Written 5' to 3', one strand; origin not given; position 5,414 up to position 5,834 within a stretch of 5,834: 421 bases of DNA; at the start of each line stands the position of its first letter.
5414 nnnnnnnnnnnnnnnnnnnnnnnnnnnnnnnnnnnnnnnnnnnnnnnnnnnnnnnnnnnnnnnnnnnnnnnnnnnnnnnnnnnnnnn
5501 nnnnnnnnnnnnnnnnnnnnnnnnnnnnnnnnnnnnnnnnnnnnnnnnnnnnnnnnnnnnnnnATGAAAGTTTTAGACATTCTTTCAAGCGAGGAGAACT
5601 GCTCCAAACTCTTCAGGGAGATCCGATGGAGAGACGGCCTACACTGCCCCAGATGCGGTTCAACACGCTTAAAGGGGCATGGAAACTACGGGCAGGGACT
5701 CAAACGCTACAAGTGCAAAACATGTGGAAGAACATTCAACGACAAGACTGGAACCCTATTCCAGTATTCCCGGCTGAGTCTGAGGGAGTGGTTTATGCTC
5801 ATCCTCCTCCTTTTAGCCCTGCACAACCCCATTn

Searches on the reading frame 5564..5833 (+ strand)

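Call 3: search_protein_families(library=pfam, proteins=[window:5564-5833:+], max_evalue=1)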
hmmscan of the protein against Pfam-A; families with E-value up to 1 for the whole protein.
window:5564-5833:+ (90 aa): 38 families (the best 25 are shown)
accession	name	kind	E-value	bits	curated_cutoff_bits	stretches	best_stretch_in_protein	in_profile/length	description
PF12760.12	Zn_ribbon_IS1595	-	8.3e-10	38.9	25.4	1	9-57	2-46/46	Transposase zinc-ribbon domain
PF03811.18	Zn_ribbon_InsA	-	1.4e-05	25.1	26.1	1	26-54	6-34/35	InsA N-terminal domain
PF09723.15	Zn_ribbon_8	-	8.5e-05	22.9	34.4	2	12-36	10-37/41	Zinc ribbon domain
PF23451.1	Zn_ribbon_PaaD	-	0.00057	19.9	27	1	23-59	12-50/53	PaaD zinc beta ribbon domain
PF02701.20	Zn_ribbon_Dof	-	0.00066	20.2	26.6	1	26-64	4-43/59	Dof domain, zinc finger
PF18551.6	TackOD1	-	0.0031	17.5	32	1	20-60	119-159/188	Thaumarchaeal output domain 1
PF24458.1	DUF7573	-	0.016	15.6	30.2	0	21-34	6-20/39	Domain of unknown function (DUF7573)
PF00130.28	C1_1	-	0.023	15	26.5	0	12-32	16-35/53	Phorbol esters/diacylglycerol binding domain (C1 domain)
PF13913.12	zf-C2HC_2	-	0.023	14.9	27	1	50-59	4-13/25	zinc-finger of a C2HC-type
PF08271.17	Zn_Ribbon_TF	-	0.026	14.5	29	0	28-35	3-10/43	TFIIB zinc-binding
PF13465.12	zf-H2C2_2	-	0.028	15.2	40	1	45-59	11-25/26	Zinc-finger double domain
PF24485.1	zf-C2H2_DHX34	-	0.036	14.5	27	1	49-59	2-12/25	DHX34-like, C2H2-type zinc finger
PF00301.25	Rubredoxin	-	0.046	14.2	23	0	48-64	1-17/47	Rubredoxin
PF14803.11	Zn_ribbon_Nudix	-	0.052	13.9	25.6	1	27-56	2-30/34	Nudix N-terminal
PF13453.11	Zn_ribbon_TFIIB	-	0.053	13.4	22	1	27-55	1-26/41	Transcription factor zinc-finger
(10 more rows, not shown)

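Call 8: search_protein_families(library=ncbifam, proteins=[window:5564-5833:+], max_evalue=0.1)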
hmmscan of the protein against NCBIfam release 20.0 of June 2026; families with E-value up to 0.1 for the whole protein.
window:5564-5833:+ (90 aa): 14 families
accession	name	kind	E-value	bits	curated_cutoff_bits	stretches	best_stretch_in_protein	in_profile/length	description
NF050000.1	IS1_IS1595_Zn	domain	2.1e-09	37.8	28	1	28-60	1-33/34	IS1/IS1595 family N-terminal zinc-binding domain-containing protein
NF048018.1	IS256_N_4Cys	domain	3.9e-08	33.8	27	1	27-58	1-31/31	transposase-like zinc-binding domain-containing protein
NF033558.1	transpos_IS1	equivalog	1.2e-06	28.6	100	1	28-62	1-35/199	IS1 family transposase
NF047912.1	ECs_2282_CxxC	subfamily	0.00064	19.6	37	1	26-59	3-38/60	ECs_2282 family putative zinc-binding protein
TIGR02605.1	CxxC_CxxC_SSSS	subfamily_domain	0.0017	18.4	31.3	0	49-60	6-17/52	FmdB family zinc ribbon protein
NF033544.1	transpos_IS1249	exception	0.0022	17.2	300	1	27-61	3-37/382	IS1249 family transposase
NF033550.5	transpos_ISL3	equivalog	0.0045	16.1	180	1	47-74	48-75/370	ISL3 family transposase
NF048019.1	IS256_Zn_var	equivalog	0.0058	15.9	150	1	30-62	2-33/304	IS256 family transposase, variant Zn-binding type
TIGR03655.1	anti_R_Lar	subfamily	0.007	16.7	39.6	1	27-59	3-39/55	Lar family restriction alleviation protein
NF001669.0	PRK00432.1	equivalog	0.0076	16.2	54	1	27-57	28-52/58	30S ribosomal protein S27ae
NF001605.0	PRK00398.1-2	equivalog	0.011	15.6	63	0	49-64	2-17/43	DNA-directed RNA polymerase subunit P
NF047723.1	TransFacS4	equivalog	0.013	16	120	1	27-58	62-90/90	transcription factor S4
TIGR02159.1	PA_CoA_Oxy4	equivalog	0.018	15.3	108.15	1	23-59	103-141/146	1,2-phenylacetyl-CoA epoxidase subunit PaaD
NF011481.0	PRK14890.1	equivalog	0.08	13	61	0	12-55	11-57/61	putative Zn-ribbon RNA-binding protein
